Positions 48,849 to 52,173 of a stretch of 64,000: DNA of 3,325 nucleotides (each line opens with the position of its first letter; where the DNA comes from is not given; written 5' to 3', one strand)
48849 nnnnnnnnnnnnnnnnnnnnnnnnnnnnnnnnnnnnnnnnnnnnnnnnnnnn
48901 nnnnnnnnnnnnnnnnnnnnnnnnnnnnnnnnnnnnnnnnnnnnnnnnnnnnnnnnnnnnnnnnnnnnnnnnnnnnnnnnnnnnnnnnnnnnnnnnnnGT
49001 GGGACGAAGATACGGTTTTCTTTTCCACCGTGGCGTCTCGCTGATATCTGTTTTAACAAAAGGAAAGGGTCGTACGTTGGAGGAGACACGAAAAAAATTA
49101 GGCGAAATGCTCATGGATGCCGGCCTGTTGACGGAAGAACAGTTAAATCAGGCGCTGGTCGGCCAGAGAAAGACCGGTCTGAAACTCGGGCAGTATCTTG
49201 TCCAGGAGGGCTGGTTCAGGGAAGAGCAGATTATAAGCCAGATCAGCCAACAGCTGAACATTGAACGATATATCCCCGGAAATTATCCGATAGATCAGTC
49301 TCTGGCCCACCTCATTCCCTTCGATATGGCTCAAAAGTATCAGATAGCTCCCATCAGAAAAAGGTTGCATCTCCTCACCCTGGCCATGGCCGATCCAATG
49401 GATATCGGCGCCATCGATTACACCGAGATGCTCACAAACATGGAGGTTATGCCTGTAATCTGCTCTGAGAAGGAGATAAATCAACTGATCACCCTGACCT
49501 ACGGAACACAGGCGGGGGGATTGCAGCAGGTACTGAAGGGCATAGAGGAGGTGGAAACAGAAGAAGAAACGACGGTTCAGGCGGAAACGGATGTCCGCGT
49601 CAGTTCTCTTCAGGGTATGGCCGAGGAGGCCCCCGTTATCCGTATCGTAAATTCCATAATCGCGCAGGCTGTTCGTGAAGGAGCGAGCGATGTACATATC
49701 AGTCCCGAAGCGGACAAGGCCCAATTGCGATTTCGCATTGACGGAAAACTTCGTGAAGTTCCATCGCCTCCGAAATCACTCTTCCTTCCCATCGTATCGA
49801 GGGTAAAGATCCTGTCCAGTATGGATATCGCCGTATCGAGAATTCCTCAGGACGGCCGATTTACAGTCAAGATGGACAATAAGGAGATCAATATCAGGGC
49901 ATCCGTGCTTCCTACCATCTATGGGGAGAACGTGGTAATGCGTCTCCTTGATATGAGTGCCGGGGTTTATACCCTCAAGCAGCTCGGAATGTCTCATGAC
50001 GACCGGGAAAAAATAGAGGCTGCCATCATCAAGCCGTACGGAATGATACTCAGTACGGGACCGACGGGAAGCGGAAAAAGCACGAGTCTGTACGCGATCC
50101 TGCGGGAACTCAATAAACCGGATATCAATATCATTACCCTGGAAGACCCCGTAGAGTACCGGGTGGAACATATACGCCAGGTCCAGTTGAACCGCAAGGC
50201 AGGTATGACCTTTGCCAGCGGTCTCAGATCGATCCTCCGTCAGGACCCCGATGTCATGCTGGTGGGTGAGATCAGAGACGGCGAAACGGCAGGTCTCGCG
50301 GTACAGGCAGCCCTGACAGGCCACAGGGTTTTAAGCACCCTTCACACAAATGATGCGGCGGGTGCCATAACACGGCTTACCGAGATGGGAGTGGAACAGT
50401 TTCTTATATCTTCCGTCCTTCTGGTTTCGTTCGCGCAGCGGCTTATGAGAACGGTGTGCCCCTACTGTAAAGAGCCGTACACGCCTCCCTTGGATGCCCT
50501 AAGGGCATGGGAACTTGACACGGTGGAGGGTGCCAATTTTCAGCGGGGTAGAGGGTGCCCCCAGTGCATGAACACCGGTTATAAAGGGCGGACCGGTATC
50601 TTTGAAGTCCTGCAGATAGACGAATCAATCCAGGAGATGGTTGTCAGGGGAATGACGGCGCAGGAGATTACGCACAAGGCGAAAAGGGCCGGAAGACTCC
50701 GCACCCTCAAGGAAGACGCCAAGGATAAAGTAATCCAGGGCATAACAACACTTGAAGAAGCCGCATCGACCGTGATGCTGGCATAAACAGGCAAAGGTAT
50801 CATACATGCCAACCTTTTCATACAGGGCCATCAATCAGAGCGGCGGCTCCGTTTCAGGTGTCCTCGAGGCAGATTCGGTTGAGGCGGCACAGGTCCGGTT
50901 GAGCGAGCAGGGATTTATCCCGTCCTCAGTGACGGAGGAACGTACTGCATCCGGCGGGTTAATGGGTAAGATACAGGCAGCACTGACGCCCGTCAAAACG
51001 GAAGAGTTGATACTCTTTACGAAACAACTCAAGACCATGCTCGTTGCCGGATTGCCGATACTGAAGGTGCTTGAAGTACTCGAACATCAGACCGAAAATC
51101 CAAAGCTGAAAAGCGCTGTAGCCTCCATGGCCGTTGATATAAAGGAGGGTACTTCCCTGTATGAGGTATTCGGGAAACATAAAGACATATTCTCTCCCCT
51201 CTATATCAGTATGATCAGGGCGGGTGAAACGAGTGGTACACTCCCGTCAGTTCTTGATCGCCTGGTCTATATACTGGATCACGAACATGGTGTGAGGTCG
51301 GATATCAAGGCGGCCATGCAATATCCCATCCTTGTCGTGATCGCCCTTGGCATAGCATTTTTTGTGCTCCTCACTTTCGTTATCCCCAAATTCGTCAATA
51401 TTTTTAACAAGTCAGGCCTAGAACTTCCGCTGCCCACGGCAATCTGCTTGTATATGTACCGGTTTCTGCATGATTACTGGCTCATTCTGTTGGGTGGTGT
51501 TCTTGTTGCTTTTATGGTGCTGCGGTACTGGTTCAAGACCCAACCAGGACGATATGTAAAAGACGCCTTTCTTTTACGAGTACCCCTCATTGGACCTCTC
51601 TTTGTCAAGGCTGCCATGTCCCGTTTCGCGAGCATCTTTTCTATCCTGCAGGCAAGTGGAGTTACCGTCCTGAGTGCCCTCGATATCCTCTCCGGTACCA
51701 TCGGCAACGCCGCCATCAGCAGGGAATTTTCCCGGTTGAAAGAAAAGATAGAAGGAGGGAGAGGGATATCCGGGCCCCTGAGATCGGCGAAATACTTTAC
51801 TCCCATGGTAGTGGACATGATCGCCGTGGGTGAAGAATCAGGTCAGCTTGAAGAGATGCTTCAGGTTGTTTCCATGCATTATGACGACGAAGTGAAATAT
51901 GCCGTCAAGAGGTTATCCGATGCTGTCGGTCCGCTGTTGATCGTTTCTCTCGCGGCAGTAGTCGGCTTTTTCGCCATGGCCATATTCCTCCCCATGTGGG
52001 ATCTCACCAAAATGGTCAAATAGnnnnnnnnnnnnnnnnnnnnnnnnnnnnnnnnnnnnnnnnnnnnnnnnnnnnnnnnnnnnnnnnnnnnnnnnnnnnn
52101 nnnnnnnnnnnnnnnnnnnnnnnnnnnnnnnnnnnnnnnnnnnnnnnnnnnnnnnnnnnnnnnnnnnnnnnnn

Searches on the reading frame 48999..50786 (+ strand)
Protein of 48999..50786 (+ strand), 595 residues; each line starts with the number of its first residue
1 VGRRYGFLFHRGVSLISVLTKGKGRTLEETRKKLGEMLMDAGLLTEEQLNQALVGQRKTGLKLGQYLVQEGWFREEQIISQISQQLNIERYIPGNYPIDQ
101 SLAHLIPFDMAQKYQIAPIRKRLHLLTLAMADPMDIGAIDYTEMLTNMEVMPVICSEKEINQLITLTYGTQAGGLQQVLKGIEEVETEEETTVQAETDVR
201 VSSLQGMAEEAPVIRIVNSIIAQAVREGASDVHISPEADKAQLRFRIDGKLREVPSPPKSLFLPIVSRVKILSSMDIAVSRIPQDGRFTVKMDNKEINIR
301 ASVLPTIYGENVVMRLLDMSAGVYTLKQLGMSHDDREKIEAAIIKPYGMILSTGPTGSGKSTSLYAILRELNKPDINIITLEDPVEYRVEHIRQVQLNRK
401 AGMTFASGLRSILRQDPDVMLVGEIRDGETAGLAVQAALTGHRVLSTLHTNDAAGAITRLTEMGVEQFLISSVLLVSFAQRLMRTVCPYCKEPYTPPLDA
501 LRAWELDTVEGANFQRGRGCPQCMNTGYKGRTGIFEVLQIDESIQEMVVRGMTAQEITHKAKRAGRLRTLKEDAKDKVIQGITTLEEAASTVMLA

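Call 4: search_protein_families(library=pfam, proteins=[window:48999-50786:+], max_evalue=0.01)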
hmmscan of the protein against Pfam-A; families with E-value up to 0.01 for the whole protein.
window:48999-50786:+ (595 aa): 5 families
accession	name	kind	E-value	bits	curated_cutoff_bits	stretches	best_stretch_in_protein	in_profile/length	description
PF00437.27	T2SSE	-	2.5e-134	448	24.9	1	208-588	3-368/370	Type II/IV secretion system protein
PF05157.20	MshEN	-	2.9e-15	56.4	23.1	1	94-172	9-88/90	MshEN domain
PF25199.1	nSTAND_NTPase5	-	0.0024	18.1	34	1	348-397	42-92/145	Novel STAND NTPase 5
PF13555.12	AAA_29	-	0.0024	18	27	0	344-368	19-43/61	P-loop containing region of AAA domain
PF13401.12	AAA_22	-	0.0067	17.2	27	0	348-384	6-44/130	AAA domain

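Call 11: search_protein_families(library=ncbifam, proteins=[window:48999-50786:+], max_evalue=0.001)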
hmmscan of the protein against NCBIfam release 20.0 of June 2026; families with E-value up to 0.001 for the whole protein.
window:48999-50786:+ (595 aa): 23 families
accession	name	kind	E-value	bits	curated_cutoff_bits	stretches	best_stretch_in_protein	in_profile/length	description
TIGR02538.1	type_IV_pilB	equivalog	6.8e-172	573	675.65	1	33-589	1-559/564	type IV-A pilus assembly ATPase PilB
TIGR02533.1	type_II_gspE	equivalog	5.6e-171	569.5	630.25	1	105-589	3-483/486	type II secretion system ATPase GspE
NF053534.1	T4PilAsmATPsTfpB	equivalog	6.4e-125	417.8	850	1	101-590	92-580/584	type IV pilus assembly ATPase TfpB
NF007755.0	PRK10436.1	equivalog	2.3e-121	405.7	617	1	110-589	13-456/465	type II secretion system protein GspE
NF041000.1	ATPase_ComGA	equivalog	2.4e-78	262.8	300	1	219-484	2-266/267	competence type IV pilus ATPase ComGA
TIGR01420.1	pilT_fam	subfamily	9.5e-50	169.7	319.1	1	218-463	3-242/343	PilT/PilU family type 4a pilus ATPase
TIGR02525.1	plasmid_TraJ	equivalog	9.6e-26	90.6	368.3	1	313-463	121-272/372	plasmid transfer ATPase TraJ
TIGR02524.1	dot_icm_DotB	equivalog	1.9e-22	80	463.3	1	338-461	125-257/358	Dot/Icm type IV secretion system ATPase DotB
NF058587.1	archaellum_moto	equivalog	5.3e-17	61.8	550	1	350-463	278-396/527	archaellum flagellar ATPase motor FlaI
TIGR02782.1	TrbB_P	equivalog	5.7e-17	61.9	304.55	1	330-464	120-256/303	P-type conjugative transfer ATPase TrbB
NF053729.1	c-di-GMP_motif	domain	8.1e-16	57.6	38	1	33-85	1-53/53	cyclic di-GMP-binding domain-containing protein, MshE-related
NF008411.1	PRK11234.1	equivalog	8.5e-16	57.5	1170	1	29-189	478-637/723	cyclic di-3',5'-guanylate-activated glycosyltransferase NfrB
NF010407.0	PRK13833.1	subfamily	1.4e-15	57.5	499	1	330-466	128-265/323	conjugal transfer protein TrbB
TIGR02788.1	VirB11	equivalog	4.7e-15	55.4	249.95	1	327-465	125-267/308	P-type DNA transfer ATPase VirB11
NF012033.0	PRK15489.1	equivalog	1.1e-14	53.6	537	1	26-171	485-630/703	glycosyl transferase family protein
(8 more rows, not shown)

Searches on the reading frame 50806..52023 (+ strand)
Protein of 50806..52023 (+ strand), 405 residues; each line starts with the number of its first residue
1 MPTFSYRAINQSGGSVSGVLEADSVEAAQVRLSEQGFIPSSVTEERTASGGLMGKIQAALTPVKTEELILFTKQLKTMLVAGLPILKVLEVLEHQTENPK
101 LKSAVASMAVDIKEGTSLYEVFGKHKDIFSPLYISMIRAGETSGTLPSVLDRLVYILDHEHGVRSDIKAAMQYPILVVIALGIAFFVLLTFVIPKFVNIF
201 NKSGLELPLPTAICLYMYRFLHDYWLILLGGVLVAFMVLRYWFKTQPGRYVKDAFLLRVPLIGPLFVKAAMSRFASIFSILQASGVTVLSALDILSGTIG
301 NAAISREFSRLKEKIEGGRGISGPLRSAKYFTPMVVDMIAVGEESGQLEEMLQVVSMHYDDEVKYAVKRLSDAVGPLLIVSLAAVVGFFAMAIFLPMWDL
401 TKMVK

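Call 4: search_protein_families(library=pfam, proteins=[window:50806-52023:+], max_evalue=0.01)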
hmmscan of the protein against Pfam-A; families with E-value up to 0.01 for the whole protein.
window:50806-52023:+ (405 aa): 1 family
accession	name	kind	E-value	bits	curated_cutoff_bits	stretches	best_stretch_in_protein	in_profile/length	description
PF00482.28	T2SSF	-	1.8e-56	189.9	25.2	2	71-194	1-125/125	Type II secretion system (T2SS), protein F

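Call 11: search_protein_families(library=ncbifam, proteins=[window:50806-52023:+], max_evalue=0.001)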
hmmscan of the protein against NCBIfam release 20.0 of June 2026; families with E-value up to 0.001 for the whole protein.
window:50806-52023:+ (405 aa): 6 families
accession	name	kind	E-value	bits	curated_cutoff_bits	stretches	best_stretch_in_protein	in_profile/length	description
TIGR02120.1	GspF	equivalog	1.7e-105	353.5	424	1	4-404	1-401/401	type II secretion system inner membrane protein GspF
NF052607.1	T4PiliAsmPilCThrm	equivalog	1e-95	321.2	700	1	1-400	1-400/406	type IV pilus assembly protein PilC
NF052606.1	T4PiliAsmPilCMyx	equivalog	2.1e-85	287.1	700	1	2-405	20-419/419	type IV pilus assembly protein PilC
NF047826.1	T3SSXpsF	equivalog_domain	5.9e-75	252.6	650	1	1-404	1-404/405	type II secretion system protein XpsF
NF007861.0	PRK10573.1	equivalog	5.6e-67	226.5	401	1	4-404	7-398/401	protein transport protein HofC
NF041012.2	T4P_ComGB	equivalog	2.2e-43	148.9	240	1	69-400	4-330/332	competence type IV pilus assembly protein ComGB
